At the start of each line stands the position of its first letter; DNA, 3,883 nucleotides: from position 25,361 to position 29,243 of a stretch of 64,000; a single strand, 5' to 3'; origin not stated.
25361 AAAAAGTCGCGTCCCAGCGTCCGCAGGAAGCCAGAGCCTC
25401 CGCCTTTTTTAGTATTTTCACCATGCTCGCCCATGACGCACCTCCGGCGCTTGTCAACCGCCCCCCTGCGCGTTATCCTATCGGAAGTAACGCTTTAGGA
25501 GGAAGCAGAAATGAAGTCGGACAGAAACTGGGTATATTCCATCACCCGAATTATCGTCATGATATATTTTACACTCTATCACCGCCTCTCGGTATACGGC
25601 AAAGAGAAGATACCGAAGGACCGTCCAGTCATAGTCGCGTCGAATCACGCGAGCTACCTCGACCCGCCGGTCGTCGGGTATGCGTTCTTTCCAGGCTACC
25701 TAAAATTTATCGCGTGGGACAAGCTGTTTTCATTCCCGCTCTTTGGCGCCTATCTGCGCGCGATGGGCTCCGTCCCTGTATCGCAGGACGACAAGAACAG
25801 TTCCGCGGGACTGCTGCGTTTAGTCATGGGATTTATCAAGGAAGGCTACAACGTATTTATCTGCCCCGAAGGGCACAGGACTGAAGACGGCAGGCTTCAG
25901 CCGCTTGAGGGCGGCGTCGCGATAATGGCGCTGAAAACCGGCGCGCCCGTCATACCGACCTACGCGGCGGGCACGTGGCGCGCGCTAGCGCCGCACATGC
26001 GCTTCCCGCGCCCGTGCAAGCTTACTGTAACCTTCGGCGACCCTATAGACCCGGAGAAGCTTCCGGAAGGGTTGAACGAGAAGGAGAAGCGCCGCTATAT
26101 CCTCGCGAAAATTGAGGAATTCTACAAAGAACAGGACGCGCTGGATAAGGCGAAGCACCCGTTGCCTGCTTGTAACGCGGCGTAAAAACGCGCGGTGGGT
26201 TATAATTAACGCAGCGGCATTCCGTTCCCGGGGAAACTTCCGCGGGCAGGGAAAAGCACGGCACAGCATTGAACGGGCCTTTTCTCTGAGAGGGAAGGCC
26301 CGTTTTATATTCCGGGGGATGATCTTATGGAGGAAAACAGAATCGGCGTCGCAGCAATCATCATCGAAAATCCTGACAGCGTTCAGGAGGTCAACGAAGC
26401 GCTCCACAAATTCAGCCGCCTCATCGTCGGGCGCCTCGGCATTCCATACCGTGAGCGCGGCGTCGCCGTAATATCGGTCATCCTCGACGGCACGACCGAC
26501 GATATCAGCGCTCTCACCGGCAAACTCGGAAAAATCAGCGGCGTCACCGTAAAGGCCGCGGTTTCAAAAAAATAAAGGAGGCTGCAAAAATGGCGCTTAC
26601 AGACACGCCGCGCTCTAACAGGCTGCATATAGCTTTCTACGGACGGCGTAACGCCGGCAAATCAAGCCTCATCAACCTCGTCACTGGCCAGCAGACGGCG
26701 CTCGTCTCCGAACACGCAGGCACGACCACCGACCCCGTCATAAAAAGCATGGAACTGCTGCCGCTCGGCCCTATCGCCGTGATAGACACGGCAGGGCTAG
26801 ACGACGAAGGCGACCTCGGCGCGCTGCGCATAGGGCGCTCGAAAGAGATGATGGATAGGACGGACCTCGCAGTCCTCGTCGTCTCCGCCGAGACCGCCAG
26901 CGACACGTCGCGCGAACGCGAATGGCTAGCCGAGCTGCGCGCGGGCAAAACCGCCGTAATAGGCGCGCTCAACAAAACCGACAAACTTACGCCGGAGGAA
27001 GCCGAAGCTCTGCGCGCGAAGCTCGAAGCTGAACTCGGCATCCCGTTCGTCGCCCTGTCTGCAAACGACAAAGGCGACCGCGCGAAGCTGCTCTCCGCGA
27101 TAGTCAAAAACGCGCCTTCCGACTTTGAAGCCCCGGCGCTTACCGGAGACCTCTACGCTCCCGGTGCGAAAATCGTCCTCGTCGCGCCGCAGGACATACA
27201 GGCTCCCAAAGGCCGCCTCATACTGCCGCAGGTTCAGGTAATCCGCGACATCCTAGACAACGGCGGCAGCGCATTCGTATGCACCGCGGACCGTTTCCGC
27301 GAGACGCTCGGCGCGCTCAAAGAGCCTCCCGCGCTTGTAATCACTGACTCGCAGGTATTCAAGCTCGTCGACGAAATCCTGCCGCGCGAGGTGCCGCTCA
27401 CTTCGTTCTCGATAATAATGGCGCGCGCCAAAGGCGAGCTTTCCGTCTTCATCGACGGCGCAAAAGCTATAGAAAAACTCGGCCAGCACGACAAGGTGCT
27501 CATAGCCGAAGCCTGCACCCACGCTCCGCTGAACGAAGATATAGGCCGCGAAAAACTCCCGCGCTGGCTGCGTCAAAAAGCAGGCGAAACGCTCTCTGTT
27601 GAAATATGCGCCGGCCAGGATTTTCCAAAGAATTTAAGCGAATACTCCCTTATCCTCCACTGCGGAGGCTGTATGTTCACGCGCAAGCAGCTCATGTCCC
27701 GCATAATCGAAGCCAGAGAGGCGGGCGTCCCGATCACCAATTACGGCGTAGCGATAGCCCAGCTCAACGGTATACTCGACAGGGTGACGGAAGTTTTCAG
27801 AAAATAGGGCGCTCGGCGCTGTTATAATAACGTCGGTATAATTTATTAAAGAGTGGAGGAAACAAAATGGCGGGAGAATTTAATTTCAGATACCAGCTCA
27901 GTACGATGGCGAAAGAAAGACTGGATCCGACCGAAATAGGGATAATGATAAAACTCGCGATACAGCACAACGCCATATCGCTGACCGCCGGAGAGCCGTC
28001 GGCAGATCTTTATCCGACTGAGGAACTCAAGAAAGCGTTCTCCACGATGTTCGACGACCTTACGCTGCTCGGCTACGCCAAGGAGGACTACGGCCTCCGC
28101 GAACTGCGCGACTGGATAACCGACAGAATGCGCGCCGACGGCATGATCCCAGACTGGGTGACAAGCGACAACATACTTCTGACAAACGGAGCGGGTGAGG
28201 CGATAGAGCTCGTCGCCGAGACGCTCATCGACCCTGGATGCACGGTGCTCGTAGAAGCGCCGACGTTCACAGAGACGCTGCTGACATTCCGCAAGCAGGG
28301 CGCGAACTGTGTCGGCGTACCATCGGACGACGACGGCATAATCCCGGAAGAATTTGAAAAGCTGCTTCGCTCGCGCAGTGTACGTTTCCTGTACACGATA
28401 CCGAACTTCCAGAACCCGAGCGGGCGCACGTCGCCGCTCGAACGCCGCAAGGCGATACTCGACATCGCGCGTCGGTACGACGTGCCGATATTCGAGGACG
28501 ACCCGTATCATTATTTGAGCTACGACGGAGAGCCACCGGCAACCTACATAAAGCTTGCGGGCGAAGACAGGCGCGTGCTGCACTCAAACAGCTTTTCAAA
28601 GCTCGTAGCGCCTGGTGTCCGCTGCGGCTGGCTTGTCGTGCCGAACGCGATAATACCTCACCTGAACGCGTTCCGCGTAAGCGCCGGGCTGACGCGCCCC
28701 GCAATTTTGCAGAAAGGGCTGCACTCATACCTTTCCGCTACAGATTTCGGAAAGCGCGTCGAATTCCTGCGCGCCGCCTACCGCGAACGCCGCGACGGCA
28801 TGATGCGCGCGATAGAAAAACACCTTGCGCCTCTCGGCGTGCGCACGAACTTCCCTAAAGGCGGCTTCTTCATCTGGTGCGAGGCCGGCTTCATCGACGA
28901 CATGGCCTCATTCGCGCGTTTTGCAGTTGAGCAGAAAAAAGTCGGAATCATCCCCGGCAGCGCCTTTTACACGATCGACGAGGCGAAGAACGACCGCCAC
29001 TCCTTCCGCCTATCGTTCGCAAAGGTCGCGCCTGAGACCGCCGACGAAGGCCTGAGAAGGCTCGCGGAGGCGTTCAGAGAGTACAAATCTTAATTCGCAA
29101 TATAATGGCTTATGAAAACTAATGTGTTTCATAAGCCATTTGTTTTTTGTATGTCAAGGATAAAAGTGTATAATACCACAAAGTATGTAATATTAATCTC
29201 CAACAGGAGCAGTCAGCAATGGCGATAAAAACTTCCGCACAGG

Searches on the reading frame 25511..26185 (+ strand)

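Call 5: search_protein_families(library=pfam, proteins=[window:25511-26185:+])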
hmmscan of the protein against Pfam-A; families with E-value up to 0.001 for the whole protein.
window:25511-26185:+ (224 aa): 1 family
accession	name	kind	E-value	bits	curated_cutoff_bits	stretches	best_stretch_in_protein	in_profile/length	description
PF01553.26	Acyltransferase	-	3.4e-24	85.6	23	1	26-151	2-130/132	Acyltransferase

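Call 6: search_protein_families(library=ncbifam, proteins=[window:25511-26185:+])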
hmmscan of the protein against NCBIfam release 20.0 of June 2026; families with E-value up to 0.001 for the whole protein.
window:25511-26185:+ (224 aa): 6 families
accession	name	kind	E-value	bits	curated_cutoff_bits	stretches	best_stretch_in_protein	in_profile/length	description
NF006386.0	PRK08633.1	equivalog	3.9e-24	84.5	1221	1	10-180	413-587/1147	acyl-[ACP]--phospholipid O-acyltransferase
TIGR00530.1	AGP_acyltrn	subfamily_domain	8.1e-24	83.8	102.95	1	27-150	5-127/130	1-acylglycerol-3-phosphate O-acyltransferase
NF005291.0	PRK06814.1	equivalog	1.5e-14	52.9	1349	1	10-203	425-617/1140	acyl-[ACP]--phospholipid O-acyltransferase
NF052553.1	LyOrLpactfOlsABRUA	equivalog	1.4e-07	30.9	300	1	25-132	54-156/263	lyso-ornithine lipid O-acyltransferase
NF005959.0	PRK08043.1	equivalog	2.2e-06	26.2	886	1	18-154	8-139/719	bifunctional acyl-ACP--phospholipid O-acyltransferase/long-chain-fatty-acid--ACP ligase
NF011593.0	PRK15018.1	equivalog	0.00067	19.5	501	1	71-155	97-182/245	1-acylglycerol-3-phosphate O-acyltransferase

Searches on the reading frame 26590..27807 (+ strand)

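Call 5: search_protein_families(library=pfam, proteins=[window:26590-27807:+])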
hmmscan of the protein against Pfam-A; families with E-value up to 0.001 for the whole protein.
window:26590-27807:+ (405 aa): 7 families
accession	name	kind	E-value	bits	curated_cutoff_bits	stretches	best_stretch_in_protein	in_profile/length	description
PF18133.7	HydF_tetramer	-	2.7e-45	153.4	22.6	1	286-401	2-117/118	Hydrogen maturase F tetramerization domain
PF18128.7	HydF_dimer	-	2.1e-36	124.4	23.4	1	184-282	1-99/99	Hydrogen maturase F dimerization domain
PF01926.29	MMR_HSR1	-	1.4e-17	64.3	21.9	1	13-129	1-113/113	50S ribosome-binding GTPase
PF02421.24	FeoB_N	-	1.8e-10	41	27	1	13-170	2-155/156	Ferrous iron transport protein B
PF03193.22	RsgA_GTPase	-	1e-07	32.4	30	0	87-171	19-104/174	RsgA GTPase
PF00009.33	GTP_EFTU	-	1.5e-05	25.1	26.5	1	88-176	90-187/188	Elongation factor Tu GTP binding domain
PF00350.29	Dynamin_N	-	2.9e-05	24.6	27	0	14-49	1-35/168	Dynamin family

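Call 6: search_protein_families(library=ncbifam, proteins=[window:26590-27807:+])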
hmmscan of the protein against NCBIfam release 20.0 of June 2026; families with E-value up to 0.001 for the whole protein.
window:26590-27807:+ (405 aa): 17 families
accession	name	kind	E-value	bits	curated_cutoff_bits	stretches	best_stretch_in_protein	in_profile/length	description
TIGR03918.1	GTP_HydF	equivalog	4.3e-160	532.8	325.55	1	6-399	2-391/392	[FeFe] hydrogenase H-cluster maturation GTPase HydF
TIGR03594.1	GTPase_EngA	equivalog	1.1e-21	77.3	306.7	1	11-173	175-344/432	ribosome biogenesis GTPase Der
NF003661.0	PRK05291.1-3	equivalog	9.1e-20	71.4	380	1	12-180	217-375/448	tRNA uridine-5-carboxymethylaminomethyl(34) synthesis GTPase MnmE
NF000908.1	PRK00089.1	equivalog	1.7e-17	63.6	237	1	14-177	6-169/291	GTPase Era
TIGR00450.1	mnmE_trmE_thdF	equivalog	6.2e-17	61.8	252.6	1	10-161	208-350/446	tRNA uridine-5-carboxymethylaminomethyl(34) synthesis GTPase MnmE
NF002828.0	PRK03003.1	equivalog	9.3e-15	54.2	631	1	13-214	215-421/477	ribosome biogenesis GTPase Der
NF007071.0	PRK09518.1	equivalog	1e-12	47.4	953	1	12-196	445-634/706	bifunctional cytidylate kinase/GTPase Der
TIGR00231.1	small_GTP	domain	1.9e-12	47.2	42.5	1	12-159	4-150/164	GTP-binding protein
TIGR00436.1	era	equivalog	2.6e-12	46.7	116.25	1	13-166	2-154/270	GTPase Era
TIGR03598.1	GTPase_YsxC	equivalog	2.3e-10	40.4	124.45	1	3-47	10-55/186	ribosome biogenesis GTP-binding protein YihA/YsxC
TIGR03156.1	GTP_HflX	equivalog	8.2e-10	38.1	216.75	1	8-173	186-349/351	GTPase HflX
TIGR00437.1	feoB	equivalog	1.1e-09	37.5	315.65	1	18-173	1-152/594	ferrous iron transport protein B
TIGR03596.1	GTPase_YlqF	equivalog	3.3e-07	30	208.2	0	12-48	119-155/276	ribosome biogenesis GTPase YlqF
TIGR02729.1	Obg_CgtA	equivalog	1.9e-06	27.2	280.25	1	14-173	160-326/329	Obg family GTPase CgtA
NF008956.1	PRK12299.1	equivalog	0.0001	21.4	300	1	15-174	162-324/327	GTPase ObgE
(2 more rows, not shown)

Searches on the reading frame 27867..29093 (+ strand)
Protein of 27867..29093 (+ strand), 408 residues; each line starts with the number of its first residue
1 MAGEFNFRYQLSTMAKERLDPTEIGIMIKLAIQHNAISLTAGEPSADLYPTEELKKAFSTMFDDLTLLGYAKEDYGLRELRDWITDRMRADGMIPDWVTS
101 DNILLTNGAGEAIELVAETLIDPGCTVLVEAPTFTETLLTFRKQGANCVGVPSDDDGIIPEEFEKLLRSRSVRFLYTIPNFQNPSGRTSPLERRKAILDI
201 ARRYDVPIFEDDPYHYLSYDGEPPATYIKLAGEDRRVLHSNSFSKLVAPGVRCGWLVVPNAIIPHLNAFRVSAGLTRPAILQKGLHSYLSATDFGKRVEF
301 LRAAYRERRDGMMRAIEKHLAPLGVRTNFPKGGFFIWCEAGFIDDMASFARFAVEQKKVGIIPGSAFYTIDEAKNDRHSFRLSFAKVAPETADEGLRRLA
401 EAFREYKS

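Call 5: search_protein_families(library=pfam, proteins=[window:27867-29093:+])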
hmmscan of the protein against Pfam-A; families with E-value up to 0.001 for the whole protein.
window:27867-29093:+ (408 aa): 2 families
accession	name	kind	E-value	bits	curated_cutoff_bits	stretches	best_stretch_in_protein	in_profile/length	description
PF00155.27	Aminotran_1_2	-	7.8e-33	114.6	19.7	1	37-399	4-361/361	Aminotransferase class I and II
PF12897.13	Asp_aminotransf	-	2.6e-06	26.9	27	1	125-339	125-348/421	Aspartate amino-transferase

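Call 6: search_protein_families(library=ncbifam, proteins=[window:27867-29093:+])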
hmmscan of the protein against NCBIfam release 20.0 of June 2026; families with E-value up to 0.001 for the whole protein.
window:27867-29093:+ (408 aa): 65 families (the best 25 are shown)
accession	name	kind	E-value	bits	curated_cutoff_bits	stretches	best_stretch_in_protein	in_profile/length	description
NF052282.1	PLP_TF_PdxR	equivalog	5.5e-60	203.7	320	1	33-399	91-447/448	MocR-like pyridoxine biosynthesis transcription factor PdxR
NF052290.2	MocR_like_YczR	exception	4.8e-53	180.5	487.4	1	33-402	101-457/458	MocR-like transcription factor YczR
TIGR04461.1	endura_MppQ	equivalog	6.2e-49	167.1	540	1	41-403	19-380/392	enduracididine biosynthesis enzyme MppQ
NF052286.1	ecto_TF_EhuR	exception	1.4e-43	149.1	480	1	98-406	156-452/458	MocR-like ectoine utilization transcription factor EhuR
NF041364.1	GntC_guanitoxin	equivalog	1.6e-39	135.8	415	1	51-400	13-354/356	guanitoxin biosynthesis PLP-dependent (S)-gamma-hydroxy-L-arginine cyclodehydratase GntC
NF052281.1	rhizopine_MocR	equivalog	4.1e-35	121.3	650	1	34-403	121-479/479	rhizopine catabolism transcriptional regulator MocR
NF004770.0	PRK06108.1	subfamily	3.6e-31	108.4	422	1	73-403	71-392/396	pyridoxal phosphate-dependent aminotransferase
NF006229.0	PRK08361.1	equivalog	7.2e-31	107.6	624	1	33-402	32-387/391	aspartate aminotransferase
NF005744.0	PRK07568.1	subfamily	1.7e-28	99.6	389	1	69-407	61-394/398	pyridoxal phosphate-dependent aminotransferase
NF041091.1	asp_aminotase_Arch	equivalog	6.9e-27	94.3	550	1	35-401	28-373/376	aspartate aminotransferase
NF005305.0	PRK06836.1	equivalog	1.6e-26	93.5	376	1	41-369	41-365/396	pyridoxal phosphate-dependent aminotransferase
NF006488.0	PRK08912.1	equivalog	4.1e-26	91.8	498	1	24-404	16-385/387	aminotransferase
NF005732.0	PRK07550.1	equivalog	1.2e-25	90.4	366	1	50-401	46-386/389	aminotransferase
NF006514.0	PRK08960.1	equivalog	4.4e-25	88.3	554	1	34-404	32-386/388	pyridoxal phosphate-dependent aminotransferase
NF005855.0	PRK07777.1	equivalog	1.8e-23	83.5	553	1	25-402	19-387/391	pyridoxal phosphate-dependent aminotransferase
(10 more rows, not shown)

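Call 32: search_solved_structures(query=window:27867-29093:+, max_evalue=1e-15)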
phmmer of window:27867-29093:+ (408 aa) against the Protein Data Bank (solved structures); distinct sequences matched with E-value up to 1e-15: 36.
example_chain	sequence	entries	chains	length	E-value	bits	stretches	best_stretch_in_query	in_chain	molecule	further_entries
1x0m_A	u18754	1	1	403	6.2e-56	193.3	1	20-405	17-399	Aminotransferase II Homologue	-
3aov_A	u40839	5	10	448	8.9e-56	192.8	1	20-405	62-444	Putative uncharacterized protein PH0207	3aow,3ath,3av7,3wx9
2zc0_A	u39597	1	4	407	1.7e-52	182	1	36-405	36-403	Alanine glyoxylate transaminase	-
1wst_A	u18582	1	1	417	7.2e-51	176.6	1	19-405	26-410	multiple substrate aminotransferase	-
1vp4_A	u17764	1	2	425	2e-50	175.2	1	23-406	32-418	aminotransferase, putative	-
2egy_A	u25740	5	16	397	6.4e-49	170.2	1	18-404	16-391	Alpha-aminodipate aminotransferase | 2-aminoadipate transaminase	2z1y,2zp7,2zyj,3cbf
4gdy_A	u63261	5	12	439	6.6e-42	147.1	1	97-405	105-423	Kynurenine/alpha-aminoadipate aminotransferase, mitochondrial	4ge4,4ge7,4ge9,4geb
6t8p_A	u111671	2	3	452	1.5e-41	146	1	35-405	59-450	Kynurenine/alpha-aminoadipate aminotransferase, mitochondrial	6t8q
6d0a_A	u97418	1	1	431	1.7e-41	145.7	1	74-405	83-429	Kynurenine/alpha-aminoadipate aminotransferase, mitochondrial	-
2qlr_A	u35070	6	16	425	1.8e-41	145.7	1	96-405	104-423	Kynurenine/alpha-aminoadipate aminotransferase mitochondrial | Kynurenine/alpha-aminoadipate aminotransferase, mitochondrial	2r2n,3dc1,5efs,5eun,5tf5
2vgz_A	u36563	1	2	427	1.9e-41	145.6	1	96-405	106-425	KYNURENINE/ALPHA-AMINOADIPATE AMINOTRANSFERASE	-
2xh1_A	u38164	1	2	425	1.9e-41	145.6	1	96-405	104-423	KYNURENINE/ALPHA-AMINOADIPATE AMINOTRANSFERASE, MITOCHONDRIAL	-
3ue8_A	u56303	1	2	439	2e-41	145.6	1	96-405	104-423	Kynurenine/alpha-aminoadipate aminotransferase, mitochondrial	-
8tn2_A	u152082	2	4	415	3.6e-40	141.4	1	45-402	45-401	PLP-dependent aminotransferase MppQ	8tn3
6hnb_A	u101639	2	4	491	2.6e-28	102.3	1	52-249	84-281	Aromatic amino acid aminotransferase I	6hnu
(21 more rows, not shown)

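Call 74: find_homologous_proteins(query=window:27867-29093:+)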
Query window:27867-29093:+ (408 aa): 2294 proteins with E <= 0.001 among 8000 candidates; the best 120 are listed.
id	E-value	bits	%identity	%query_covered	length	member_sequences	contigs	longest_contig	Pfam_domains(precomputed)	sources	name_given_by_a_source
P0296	2.0e-271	918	99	100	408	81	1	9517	PF00155.28,PF12897.14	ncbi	-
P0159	1.5e-269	912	98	100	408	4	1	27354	PF00155.28,PF12897.14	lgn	-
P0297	3.0e-262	888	95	100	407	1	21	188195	PF00155.28,PF12897.14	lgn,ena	-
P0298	6.0e-262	887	95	100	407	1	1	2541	PF00155.28,PF12897.14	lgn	-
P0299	1.8e-261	885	96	100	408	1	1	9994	PF00155.28,PF12897.14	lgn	-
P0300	1.8e-261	885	94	100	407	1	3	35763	PF00155.28,PF12897.14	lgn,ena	-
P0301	2.3e-260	881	94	100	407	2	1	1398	PF00155.28,PF12897.14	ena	-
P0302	2.7e-260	881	94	100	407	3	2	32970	PF00155.28,PF12897.14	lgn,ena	-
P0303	1.4e-259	879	94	100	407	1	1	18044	PF00155.28,PF12897.14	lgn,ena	-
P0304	1.5e-259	879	94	100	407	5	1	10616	PF00155.28,PF12897.14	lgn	-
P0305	7.8e-259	876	93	100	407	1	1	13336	PF00155.28,PF12897.14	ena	-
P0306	1.4e-258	875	93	100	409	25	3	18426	PF00155.28,PF12897.14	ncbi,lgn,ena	-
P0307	2.8e-258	875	93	100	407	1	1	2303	PF00155.28,PF12897.14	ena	-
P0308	2.4e-256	868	93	100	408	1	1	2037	PF00155.28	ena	-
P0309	1.2e-255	866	93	100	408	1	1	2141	PF00155.28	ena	-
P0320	7.3e-214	728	76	100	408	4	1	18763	PF00155.28,PF12897.14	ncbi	ncbi:MAG: PLP-dependent aminotransferase family protein [Cloacibacillus sp.]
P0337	1.7e-193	661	70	100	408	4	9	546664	PF00155.28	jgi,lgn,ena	-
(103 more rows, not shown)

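Call 75: find_encoding_contigs(protein=P0337, flank=8000, max_places=2)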
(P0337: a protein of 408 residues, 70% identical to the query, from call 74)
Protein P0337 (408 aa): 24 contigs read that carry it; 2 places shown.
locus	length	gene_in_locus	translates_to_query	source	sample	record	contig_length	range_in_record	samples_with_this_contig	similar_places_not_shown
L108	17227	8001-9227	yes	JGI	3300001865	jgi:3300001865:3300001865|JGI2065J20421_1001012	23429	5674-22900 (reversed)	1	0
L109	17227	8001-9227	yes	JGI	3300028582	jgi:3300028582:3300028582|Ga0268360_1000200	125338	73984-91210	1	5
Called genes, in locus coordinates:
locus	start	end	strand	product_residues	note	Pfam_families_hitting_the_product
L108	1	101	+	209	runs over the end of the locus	?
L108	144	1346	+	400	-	-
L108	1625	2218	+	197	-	PF00081:Sod_Fe_N, PF02777:Sod_Fe_C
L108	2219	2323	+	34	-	-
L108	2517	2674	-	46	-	-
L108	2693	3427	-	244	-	PF08279:HTH_11 (faint), PF00392:GntR, PF07729:FCD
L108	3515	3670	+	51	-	-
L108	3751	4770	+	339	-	PF02423:OCD_Mu_crystall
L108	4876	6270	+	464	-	PF03606:DcuC, PF03600:CitMHS (weak), PF03806:ABG_transport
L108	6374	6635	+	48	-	-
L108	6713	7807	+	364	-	PF01210:NAD_Gly3P_dh_N, PF02317:Octopine_DH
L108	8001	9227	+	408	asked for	PF00155:Aminotran_1_2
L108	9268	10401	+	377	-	PF03977:OAD_beta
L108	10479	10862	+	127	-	PF01042:Ribonuc_L-PSP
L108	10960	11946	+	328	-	PF02423:OCD_Mu_crystall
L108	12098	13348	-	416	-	PF13556:HTH_30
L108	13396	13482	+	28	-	-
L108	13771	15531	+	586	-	PF00890:FAD_binding_2, PF07992:Pyr_redox_2 (faint), PF02910:Succ_DH_flav_C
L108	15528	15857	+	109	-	PF13085:Fer2_3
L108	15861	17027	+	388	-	PF01546:Peptidase_M20, PF07687:M20_dimer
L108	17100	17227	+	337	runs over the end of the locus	PF03480:DctP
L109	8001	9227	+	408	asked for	PF00155:Aminotran_1_2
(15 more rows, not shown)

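Call 76: find_encoding_contigs(protein=P0320, flank=8000, max_places=2)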
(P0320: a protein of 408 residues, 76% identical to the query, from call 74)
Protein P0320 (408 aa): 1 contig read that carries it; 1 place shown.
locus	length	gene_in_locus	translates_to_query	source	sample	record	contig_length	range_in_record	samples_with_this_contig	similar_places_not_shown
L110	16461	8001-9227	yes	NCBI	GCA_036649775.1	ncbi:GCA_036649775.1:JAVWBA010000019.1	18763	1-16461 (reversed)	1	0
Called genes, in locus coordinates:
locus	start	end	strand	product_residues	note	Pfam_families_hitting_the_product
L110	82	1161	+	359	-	PF02608:Bmp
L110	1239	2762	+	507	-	PF00005:ABC_tran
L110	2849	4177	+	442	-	PF02463:SMC_N, PF11398:DUF2813 (faint), PF13175:AAA_15, PF13476:AAA_23, PF13555:AAA_29 (weak), PF13175:AAA_15, PF13304:AAA_21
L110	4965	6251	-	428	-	PF06808:DctM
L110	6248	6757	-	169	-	PF04290:DctQ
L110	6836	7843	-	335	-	PF03480:DctP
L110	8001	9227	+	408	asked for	PF00155:Aminotran_1_2, PF12897:Asp_aminotransf (faint)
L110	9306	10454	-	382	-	PF13458:Peripla_BP_6, PF13433:Peripla_BP_5, PF01094:ANF_receptor, PF13433:Peripla_BP_5 (weak)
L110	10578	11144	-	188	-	PF25087:GMPPB_C (faint), PF00132:Hexapep, PF14602:Hexapep_2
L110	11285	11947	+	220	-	PF03315:SDH_beta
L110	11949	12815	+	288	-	PF03313:SDH_alpha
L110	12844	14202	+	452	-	PF07969:Amidohydro_3 (weak), PF01979:Amidohydro_1, PF12890:DHOase, PF07969:Amidohydro_3 (weak)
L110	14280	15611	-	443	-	PF07969:Amidohydro_3 (weak), PF01979:Amidohydro_1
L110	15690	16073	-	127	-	PF01042:Ribonuc_L-PSP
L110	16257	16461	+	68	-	PF04014:MazE_antitoxin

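Call 86: find_related_loci(query=window:27867-29093:+, collection=metagenome_contigs, flank=8000)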
Query window:27867-29093:+ (408 aa) in metagenome_contigs; peptide patterns used: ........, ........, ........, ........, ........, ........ (x = any residue, [..] = any of these).
117 stretches matched a pattern; 24 encode a relative of the query (tblastn E <= 1e-3); 23 distinct loci.
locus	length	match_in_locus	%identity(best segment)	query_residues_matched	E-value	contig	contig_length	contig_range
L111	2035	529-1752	93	1-408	0e+0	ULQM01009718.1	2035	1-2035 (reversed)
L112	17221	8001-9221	82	1-407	0e+0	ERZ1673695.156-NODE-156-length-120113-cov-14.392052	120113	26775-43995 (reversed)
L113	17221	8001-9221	82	1-407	0e+0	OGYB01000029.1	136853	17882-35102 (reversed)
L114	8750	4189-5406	82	1-406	0e+0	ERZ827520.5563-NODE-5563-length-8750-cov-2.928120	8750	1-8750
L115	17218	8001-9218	70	1-406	0e+0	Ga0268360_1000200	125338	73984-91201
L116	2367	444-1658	69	4-408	0e+0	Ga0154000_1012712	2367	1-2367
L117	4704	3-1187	70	14-408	0e+0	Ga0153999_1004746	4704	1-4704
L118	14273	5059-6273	64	1-407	4e-177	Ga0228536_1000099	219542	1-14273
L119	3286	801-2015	63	1-407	0e+0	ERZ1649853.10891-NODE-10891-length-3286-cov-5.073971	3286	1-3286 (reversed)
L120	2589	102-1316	62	1-407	0e+0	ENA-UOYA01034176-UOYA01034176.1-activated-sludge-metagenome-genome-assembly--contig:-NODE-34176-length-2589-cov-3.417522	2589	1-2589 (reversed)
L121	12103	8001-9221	81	1-407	0e+0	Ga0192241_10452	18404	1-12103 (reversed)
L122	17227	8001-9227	78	1-407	0e+0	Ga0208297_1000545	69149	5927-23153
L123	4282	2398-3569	97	1-390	1e-158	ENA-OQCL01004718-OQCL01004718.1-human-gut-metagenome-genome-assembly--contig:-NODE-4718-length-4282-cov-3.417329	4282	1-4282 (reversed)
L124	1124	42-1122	84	1-374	6e-175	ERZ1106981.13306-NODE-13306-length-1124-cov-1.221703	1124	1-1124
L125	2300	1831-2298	79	1-156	2e-76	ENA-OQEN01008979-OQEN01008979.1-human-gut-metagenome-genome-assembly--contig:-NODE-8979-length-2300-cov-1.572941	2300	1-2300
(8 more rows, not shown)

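Call 93: search_protein_families(library=pfam, proteins=[L113:14144-15334:+, L113:15382-15768:+, L113:15866-16198:-, L113:16528-17208:-], max_evalue=0.00001)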
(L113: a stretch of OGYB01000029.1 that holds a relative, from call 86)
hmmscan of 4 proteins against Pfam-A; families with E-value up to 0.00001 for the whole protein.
L113:14144-15334:+ (396 aa): 1 family
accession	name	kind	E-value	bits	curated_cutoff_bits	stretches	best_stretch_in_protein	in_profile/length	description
PF03977.18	OAD_beta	-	1.6e-141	471.9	31.6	1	36-394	2-348/349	Na+-transporting oxaloacetate decarboxylase beta subunit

L113:15382-15768:+ (128 aa): 1 family
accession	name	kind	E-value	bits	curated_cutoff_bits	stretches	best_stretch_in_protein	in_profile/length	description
PF01042.26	Ribonuc_L-PSP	-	2.3e-28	99.1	27.3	1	12-126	5-120/121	Endoribonuclease L-PSP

L113:15866-16198:- (110 aa): 1 family
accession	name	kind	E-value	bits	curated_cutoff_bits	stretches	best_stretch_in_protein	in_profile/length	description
PF01588.26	tRNA_bind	-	5.2e-13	49.4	27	1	13-107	1-95/96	Putative tRNA binding domain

L113:16528-17208:- (226 aa): 1 family
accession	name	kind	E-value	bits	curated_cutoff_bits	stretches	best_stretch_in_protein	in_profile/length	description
PF03601.19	Cons_hypoth698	-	2.6e-37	128.8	24.5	1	3-201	97-304/304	Conserved hypothetical protein 698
